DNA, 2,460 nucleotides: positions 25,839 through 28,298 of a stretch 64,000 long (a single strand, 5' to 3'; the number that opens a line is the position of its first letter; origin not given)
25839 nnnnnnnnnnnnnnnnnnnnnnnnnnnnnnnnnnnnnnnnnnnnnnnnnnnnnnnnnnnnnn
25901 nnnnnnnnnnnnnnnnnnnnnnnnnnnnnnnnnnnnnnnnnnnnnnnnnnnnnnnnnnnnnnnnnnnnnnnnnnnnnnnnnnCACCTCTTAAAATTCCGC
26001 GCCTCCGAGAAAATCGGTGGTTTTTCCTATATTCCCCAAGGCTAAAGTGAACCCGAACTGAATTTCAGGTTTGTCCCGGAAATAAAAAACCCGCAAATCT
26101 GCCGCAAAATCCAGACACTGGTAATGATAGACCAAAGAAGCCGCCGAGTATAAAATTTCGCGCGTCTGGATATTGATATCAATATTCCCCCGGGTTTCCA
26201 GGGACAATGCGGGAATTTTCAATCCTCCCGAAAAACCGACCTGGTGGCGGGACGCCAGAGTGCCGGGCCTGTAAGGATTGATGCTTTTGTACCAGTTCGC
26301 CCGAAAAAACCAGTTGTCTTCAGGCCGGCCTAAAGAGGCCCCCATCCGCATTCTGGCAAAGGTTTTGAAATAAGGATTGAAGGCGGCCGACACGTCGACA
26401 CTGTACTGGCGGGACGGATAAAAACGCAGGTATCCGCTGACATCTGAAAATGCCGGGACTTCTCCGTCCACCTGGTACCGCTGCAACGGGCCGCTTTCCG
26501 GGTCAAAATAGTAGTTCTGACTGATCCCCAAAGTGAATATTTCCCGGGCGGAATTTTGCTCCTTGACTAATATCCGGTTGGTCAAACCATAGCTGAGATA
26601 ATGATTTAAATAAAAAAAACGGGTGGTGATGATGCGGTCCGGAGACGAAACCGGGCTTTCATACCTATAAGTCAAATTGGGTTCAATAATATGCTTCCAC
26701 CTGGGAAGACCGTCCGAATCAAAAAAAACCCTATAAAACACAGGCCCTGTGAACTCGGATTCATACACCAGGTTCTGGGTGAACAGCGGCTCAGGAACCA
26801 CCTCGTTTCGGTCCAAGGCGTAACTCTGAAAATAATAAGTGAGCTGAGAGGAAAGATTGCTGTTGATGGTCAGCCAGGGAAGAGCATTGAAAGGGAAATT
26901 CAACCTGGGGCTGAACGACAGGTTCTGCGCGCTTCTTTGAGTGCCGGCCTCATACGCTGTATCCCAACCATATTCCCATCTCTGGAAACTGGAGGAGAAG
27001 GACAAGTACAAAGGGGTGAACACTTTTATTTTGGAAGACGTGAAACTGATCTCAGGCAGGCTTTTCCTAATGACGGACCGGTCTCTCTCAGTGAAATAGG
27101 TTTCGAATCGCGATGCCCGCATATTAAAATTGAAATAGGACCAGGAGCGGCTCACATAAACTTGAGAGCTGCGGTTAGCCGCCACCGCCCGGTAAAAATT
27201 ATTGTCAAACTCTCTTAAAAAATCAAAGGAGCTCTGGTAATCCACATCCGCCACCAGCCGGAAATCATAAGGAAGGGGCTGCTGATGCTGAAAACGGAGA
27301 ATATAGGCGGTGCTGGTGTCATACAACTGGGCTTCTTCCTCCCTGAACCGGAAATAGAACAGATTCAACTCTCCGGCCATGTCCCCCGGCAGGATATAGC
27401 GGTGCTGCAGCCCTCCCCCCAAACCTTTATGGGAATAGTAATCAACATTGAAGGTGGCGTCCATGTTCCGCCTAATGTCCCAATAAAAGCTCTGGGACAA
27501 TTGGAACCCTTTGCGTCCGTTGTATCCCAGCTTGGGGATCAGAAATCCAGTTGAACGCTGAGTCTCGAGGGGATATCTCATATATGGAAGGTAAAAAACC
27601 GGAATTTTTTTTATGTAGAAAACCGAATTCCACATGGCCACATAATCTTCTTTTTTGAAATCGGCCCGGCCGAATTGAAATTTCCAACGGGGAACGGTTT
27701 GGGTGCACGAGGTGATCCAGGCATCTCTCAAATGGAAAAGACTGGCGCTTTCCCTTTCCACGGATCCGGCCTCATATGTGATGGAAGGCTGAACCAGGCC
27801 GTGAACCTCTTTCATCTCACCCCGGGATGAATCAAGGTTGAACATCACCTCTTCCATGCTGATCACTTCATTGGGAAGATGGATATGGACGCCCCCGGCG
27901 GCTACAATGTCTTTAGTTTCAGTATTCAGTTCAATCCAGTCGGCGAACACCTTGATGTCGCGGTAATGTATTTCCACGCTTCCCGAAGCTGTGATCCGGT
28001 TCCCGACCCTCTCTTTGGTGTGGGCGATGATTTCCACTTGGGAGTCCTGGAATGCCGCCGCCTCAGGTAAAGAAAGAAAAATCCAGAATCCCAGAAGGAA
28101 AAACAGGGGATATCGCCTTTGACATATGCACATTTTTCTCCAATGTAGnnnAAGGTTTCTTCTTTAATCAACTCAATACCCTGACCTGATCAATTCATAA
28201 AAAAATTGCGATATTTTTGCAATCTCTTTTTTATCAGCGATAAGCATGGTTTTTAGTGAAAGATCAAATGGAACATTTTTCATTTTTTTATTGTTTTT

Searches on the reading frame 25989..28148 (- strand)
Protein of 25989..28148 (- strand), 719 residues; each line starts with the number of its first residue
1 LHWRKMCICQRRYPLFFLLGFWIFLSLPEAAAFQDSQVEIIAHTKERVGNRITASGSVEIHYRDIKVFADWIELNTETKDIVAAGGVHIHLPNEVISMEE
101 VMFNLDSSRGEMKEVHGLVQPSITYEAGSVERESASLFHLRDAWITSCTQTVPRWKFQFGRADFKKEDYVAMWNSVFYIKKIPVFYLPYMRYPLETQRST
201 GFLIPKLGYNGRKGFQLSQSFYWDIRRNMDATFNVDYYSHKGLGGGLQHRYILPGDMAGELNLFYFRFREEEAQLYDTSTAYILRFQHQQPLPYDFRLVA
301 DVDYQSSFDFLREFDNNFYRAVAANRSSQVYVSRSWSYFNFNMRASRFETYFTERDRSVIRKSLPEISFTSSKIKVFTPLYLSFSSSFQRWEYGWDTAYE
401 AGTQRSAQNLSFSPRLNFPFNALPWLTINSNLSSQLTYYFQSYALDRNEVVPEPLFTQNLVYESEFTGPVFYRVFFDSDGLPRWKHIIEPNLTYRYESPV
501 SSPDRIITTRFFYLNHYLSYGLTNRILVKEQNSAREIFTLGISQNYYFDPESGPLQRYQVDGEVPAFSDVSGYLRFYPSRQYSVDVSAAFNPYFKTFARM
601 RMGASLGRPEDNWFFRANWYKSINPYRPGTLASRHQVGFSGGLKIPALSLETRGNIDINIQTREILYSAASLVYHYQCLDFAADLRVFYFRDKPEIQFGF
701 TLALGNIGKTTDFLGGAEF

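Call 65: search_protein_families(library=pfam, proteins=[window:25989-28148:-], max_evalue=0.00001)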
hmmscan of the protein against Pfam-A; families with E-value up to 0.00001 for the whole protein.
window:25989-28148:- (719 aa): 2 families
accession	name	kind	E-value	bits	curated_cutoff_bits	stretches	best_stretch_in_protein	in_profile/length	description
PF19838.5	LptD_2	-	2.1e-21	76.6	22.5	1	175-503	6-356/464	LptD protein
PF04453.20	LptD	-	6.5e-16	59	22.4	2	518-645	255-380/384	LPS transport system D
